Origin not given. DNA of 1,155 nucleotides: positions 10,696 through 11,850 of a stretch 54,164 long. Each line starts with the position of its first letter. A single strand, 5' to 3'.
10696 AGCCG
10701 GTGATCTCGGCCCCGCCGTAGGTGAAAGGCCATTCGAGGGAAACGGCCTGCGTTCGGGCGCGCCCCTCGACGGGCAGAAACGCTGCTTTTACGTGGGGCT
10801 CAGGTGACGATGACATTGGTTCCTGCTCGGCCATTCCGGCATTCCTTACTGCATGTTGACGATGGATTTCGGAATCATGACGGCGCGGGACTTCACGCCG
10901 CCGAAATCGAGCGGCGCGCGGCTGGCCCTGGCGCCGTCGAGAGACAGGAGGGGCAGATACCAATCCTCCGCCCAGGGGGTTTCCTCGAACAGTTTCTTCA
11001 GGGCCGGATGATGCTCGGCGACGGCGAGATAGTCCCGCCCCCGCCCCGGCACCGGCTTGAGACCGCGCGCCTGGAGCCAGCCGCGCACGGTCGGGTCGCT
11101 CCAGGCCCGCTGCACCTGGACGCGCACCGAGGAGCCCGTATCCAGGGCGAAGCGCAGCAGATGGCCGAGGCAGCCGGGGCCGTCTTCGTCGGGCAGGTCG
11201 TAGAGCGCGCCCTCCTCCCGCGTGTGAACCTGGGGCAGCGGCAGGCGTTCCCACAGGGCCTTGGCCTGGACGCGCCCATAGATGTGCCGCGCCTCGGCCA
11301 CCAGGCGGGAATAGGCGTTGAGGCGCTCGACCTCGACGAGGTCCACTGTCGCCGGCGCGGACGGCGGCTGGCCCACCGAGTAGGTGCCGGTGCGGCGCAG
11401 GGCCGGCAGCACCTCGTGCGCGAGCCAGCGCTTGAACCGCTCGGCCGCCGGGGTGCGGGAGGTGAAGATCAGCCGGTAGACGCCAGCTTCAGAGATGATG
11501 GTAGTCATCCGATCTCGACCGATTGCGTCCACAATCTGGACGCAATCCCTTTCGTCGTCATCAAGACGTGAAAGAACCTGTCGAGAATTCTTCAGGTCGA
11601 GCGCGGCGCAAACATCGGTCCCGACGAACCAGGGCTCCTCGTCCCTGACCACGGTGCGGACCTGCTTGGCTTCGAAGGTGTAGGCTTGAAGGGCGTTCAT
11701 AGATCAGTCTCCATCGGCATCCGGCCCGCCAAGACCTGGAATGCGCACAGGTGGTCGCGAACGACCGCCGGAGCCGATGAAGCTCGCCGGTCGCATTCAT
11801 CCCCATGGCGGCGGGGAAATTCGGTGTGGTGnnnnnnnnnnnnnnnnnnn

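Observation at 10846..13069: Four-gene accessory island splits the tail operon between tube and the E/E' chaperone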

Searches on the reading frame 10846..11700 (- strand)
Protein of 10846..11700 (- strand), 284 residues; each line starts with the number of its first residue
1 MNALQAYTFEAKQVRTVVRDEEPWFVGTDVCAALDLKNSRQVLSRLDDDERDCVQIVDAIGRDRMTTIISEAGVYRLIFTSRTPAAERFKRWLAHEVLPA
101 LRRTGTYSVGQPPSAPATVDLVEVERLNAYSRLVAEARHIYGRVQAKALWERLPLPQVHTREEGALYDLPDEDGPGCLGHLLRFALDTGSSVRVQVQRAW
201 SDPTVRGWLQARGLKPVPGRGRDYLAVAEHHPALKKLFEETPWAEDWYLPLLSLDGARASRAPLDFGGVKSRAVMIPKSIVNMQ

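Call 3: search_protein_families(library=pfam, proteins=[window:10846-11700:-], max_evalue=0.1)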
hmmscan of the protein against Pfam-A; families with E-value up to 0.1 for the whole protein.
window:10846-11700:- (284 aa): 1 family
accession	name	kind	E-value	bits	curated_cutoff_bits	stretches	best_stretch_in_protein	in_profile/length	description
PF02498.22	Bro-N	-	8.5e-25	87.7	25.6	1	13-99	1-96/96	BRO family, N-terminal domain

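Call 4: search_protein_families(library=phrogs, proteins=[window:10846-11700:-], max_evalue=0.1)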
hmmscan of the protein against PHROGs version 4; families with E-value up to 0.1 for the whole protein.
window:10846-11700:- (284 aa): 15 families
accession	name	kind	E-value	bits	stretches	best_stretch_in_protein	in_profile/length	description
phrog_130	-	transcription regulation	1.3e-47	163.9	1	1-136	157-292/480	anti-repressor Ant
phrog_2899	-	transcription regulation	5.2e-37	128.9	1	1-109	4-113/263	anti-repressor Ant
phrog_463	-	transcription regulation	2.2e-33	116.8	1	1-117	2-120/250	anti-repressor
phrog_2593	-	transcription regulation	5.7e-33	115.7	1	2-114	20-140/255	anti-repressor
phrog_7940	-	unknown function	1.2e-27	98.1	1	1-112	1-112/252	-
phrog_245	-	transcription regulation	1.6e-26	94.6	1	2-118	39-145/319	anti-repressor Ant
phrog_5060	-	transcription regulation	2.1e-25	91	1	4-117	7-129/224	anti-repressor Ant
phrog_2011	-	transcription regulation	8.9e-25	88.9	1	1-114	1-123/275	anti-repressor Ant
phrog_2977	-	transcription regulation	3.9e-23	82.9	1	1-84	61-148/150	anti-repressor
phrog_9976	-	transcription regulation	1.4e-21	78.2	1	6-106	3-105/188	anti-repressor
phrog_25722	-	unknown function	7.9e-19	68.9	1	3-110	3-111/150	-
phrog_30955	-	unknown function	7.5e-11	43.2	1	167-281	16-135/140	-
phrog_35358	-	DNA, RNA and nucleotide metabolism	5.5e-05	22.3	1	224-279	887-944/968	DNA primase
phrog_21086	-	unknown function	0.00011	22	1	224-279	544-600/617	-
phrog_15286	-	unknown function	0.00032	20.8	1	8-95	9-109/274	-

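Call 13: search_protein_families(library=ncbifam, proteins=[window:10846-11700:-], max_evalue=1)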
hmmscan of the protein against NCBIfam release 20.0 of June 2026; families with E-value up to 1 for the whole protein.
window:10846-11700:- (284 aa): 0 families

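Call 14: search_protein_families(library=padloc, proteins=[window:10846-11700:-], max_evalue=1)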
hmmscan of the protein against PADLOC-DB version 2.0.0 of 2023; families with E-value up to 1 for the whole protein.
window:10846-11700:- (284 aa): 1 family
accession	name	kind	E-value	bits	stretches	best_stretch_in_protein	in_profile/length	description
PDLC04920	PDC-S13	-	1.9e-07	28.7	1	5-95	6-109/286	-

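Call 29: search_dna_similar(query=window:10846-11700:-, collection=phages, mode=protein, max_rows=25)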
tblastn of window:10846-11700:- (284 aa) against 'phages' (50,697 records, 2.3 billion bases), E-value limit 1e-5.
Records with a match: 1211; places in all: 1239; records where one place covers at least 80% of the query: 2.
Best place of each record, by identity: <60% 1211.
By first word of the organism name: Mycobacterium 285; Staphylococcus 227; Streptococcus 178; Paenibacillus 72; Pseudomonas 43; Gordonia 43; Lactococcus 39; Bacteriophage 36; Lactobacillus 27; Escherichia 23; and 65 more.
By host as written in the record: Mycobacterium smegmatis mc2 155 188; - 93; Staphylococcus aureus 74; Paenibacillus larvae 38; Mycobacterium smegmatis mc#155 35; Pseudomonas aeruginosa 31; Gordonia terrae 3612 28; Lactococcus lactis 21; and 412 more.
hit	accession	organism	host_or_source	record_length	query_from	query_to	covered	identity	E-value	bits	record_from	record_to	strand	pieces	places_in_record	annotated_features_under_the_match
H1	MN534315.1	Lactococcus phage proPhi1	Lactotoccus lactis subsp. cremoris TIFN1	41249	1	266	94%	27.0%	6e-18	89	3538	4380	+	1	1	antirepressor | DNA-binding protein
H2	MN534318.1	Lactococcus phage proPhi5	Lactococcus lactis subsp. cremoris TIFN5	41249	1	266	94%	27.0%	6e-18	89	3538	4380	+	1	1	antirepressor | DNA-binding protein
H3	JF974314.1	Rhizobium phage RR1-A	Rhizobium radiobacter P007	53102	1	156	55%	45.5%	2e-30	125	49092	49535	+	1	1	antirepressor | hypothetical protein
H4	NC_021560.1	Rhizobium phage RR1-A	Rhizobium radiobacter P007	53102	1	156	55%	45.5%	2e-30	125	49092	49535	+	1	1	anti-repressor Ant | hypothetical protein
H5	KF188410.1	Lactobacillus phage phiLdb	Lactobacillus delbrueckii ATCC 11842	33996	1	212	75%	30.8%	3e-22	102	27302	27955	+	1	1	prophage antirepressor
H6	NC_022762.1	Lactobacillus phage phiLdb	Lactobacillus delbrueckii ATCC 11842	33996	1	212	75%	30.8%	3e-22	102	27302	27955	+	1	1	anti-repressor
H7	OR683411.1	Pseudomonas phage Solano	Pseudomonas aeruginosa LRJ32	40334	7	183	62%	35.3%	3e-20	96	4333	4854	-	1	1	Bro-N domain-containing protein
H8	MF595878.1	Caldibacillus phage CBP1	Caldibacillus debilis GB1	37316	1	107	38%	58.3%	3e-35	139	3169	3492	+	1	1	roantirepressor | transcriptional regulator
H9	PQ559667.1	Mycobacterium phage Landor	Mycobacterium smegmatis mc2 155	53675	19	215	69%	31.1%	5e-24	107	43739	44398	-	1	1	70: antirepressor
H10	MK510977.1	Pseudomonas phage vB_Pae_CF183a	Pseudomonas aeruginosa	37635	7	183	62%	34.2%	3e-19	93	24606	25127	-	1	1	hypothetical protein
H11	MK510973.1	Pseudomonas phage vB_Pae_CF127a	Pseudomonas aeruginosa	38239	7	183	62%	34.2%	3e-19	93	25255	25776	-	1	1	hypothetical protein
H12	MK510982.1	Pseudomonas phage vB_Pae_BR161c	Pseudomonas aeruginosa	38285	7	183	62%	34.2%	3e-19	93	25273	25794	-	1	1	hypothetical protein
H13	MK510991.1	Pseudomonas phage vB_Pae_BR141a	Pseudomonas aeruginosa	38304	7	183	62%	34.2%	3e-19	93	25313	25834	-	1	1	hypothetical protein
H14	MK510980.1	Pseudomonas phage vB_Pae_BR123a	Pseudomonas aeruginosa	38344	7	183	62%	34.2%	3e-19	93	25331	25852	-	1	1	hypothetical protein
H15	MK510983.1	Pseudomonas phage vB_Pae_BR178a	Pseudomonas aeruginosa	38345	7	183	62%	34.2%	3e-19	93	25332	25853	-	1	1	hypothetical protein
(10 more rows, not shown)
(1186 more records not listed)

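Call 57: search_protein_families(library=pfam, alignment_id=A4, max_evalue=0.0001)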
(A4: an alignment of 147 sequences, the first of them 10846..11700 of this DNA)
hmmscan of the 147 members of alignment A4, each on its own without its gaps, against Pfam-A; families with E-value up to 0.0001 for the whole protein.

A. member 1, window:10846-11700:- (284 aa): 1 family
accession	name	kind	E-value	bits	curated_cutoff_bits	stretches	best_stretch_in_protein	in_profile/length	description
PF02498.22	Bro-N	-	8.5e-25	87.7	25.6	1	13-99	1-96/96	BRO family, N-terminal domain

B. families by the number of members that match (of 147 scanned): 39 families (the first 25 are shown)
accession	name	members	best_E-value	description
PF05065.19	Phage_capsid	15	2.6e-45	Phage capsid family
PF02498.22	Bro-N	5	8.5e-25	BRO family, N-terminal domain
PF00589.27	Phage_integrase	5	3.7e-20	Phage integrase family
PF09669.15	Phage_pRha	4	3.5e-25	Phage regulatory protein Rha (Phage_pRha)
PF04865.19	Baseplate_J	3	4.1e-24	Baseplate J-like protein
PF09684.15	Tail_P2_I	2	1.1e-43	Phage tail protein (Tail_P2_I)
PF10145.14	PhageMin_Tail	2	1.3e-43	Phage-related minor tail protein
PF04586.22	Peptidase_S78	2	7.8e-40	Caudovirus prohead serine protease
PF03374.19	ANT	2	2.8e-30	Phage antirepressor protein KilAC domain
PF10547.14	P22_AR_N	2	1.3e-26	P22_AR N-terminal domain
PF07157.17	DNA_circ_N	2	3.1e-22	DNA circularisation protein N-terminus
PF14373.11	Imm_superinfect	2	1.8e-18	Superinfection immunity protein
PF22255.2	Gp44-like_2nd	2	6.3e-17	Baseplate hub protein gp44-like, second domain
PF11300.13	DUF3102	2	5.8e-12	Protein of unknown function (DUF3102)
PF06791.18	TMP_2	2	2.2e-07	Prophage tail length tape measure protein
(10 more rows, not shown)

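Call 85: list_cluster_members(proteins=[P0001, P0004, window:10846-11700:-])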
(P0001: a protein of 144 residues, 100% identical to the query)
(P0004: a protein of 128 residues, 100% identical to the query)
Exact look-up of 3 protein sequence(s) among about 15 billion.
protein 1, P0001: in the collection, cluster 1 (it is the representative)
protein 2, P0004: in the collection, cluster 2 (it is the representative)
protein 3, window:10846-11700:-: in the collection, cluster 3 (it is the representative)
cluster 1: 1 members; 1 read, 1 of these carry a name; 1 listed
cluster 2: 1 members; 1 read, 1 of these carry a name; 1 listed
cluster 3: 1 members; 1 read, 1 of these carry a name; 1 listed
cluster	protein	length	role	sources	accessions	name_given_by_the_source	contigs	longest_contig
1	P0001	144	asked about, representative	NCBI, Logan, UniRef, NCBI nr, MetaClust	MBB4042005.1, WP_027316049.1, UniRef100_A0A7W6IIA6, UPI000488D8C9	hypothetical protein GGR34_003690 [Microvirga flocculans] | UrcA family protein n=1 Tax=Microvirga flocculans TaxID=217168 RepID=A0A7W6IIA6_9HYPH | hypothetical protein [Microvirga flocculans]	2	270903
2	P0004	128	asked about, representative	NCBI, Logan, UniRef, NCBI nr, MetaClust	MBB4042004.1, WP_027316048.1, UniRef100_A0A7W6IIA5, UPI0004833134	hypothetical protein GGR34_003689 [Microvirga flocculans] | Uncharacterized protein n=1 Tax=Microvirga flocculans TaxID=217168 RepID=A0A7W6IIA5_9HYPH | hypothetical protein [Microvirga flocculans]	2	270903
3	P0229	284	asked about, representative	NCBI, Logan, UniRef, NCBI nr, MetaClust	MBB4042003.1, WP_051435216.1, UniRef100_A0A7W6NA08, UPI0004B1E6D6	prophage antirepressor-like protein [Microvirga flocculans] | Prophage antirepressor-like protein n=1 Tax=Microvirga flocculans TaxID=217168 ... | Bro-N domain-containing protein [Microvirga flocculans]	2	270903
